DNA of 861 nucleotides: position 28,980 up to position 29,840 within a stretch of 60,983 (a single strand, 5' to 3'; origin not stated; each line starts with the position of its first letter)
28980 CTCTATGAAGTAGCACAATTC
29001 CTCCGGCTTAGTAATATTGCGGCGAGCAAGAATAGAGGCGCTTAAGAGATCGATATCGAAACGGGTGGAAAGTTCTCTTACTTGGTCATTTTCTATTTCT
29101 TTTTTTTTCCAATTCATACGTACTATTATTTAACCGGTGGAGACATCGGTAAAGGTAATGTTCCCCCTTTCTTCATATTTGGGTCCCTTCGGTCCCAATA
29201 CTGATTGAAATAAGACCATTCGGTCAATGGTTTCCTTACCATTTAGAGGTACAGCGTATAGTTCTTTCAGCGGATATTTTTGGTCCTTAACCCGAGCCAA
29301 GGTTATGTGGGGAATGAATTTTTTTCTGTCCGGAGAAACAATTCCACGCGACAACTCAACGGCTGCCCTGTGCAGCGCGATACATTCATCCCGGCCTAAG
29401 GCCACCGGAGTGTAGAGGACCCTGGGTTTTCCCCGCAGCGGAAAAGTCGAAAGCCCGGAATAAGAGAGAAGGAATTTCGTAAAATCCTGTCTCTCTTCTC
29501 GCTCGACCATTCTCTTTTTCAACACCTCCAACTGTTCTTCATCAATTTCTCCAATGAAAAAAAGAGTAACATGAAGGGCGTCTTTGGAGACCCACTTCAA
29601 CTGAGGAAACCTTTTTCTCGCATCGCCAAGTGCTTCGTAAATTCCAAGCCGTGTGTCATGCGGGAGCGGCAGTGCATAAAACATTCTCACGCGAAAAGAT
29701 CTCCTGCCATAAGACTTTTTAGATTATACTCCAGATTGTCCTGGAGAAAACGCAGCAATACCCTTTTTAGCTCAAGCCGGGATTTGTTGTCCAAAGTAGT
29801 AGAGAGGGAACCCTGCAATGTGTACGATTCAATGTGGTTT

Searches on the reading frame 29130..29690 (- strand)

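Call 79: search_protein_families(library=pfam, proteins=[window:29130-29690:-], max_evalue=0.001)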
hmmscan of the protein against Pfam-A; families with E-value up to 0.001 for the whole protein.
window:29130-29690:- (186 aa): 3 families
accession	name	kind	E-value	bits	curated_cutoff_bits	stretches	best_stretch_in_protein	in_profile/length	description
PF02834.22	LigT_PEase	-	1.1e-17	64.4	23.3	2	19-93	13-87/87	LigT like Phosphoesterase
PF13563.12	2_5_RNA_ligase2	-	7.1e-10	39.6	27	1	24-138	12-120/152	2'-5' RNA ligase superfamily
PF10469.15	AKAP7_NLS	-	0.0007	20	24.4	0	34-139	38-154/208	AKAP7 2'5' RNA ligase-like domain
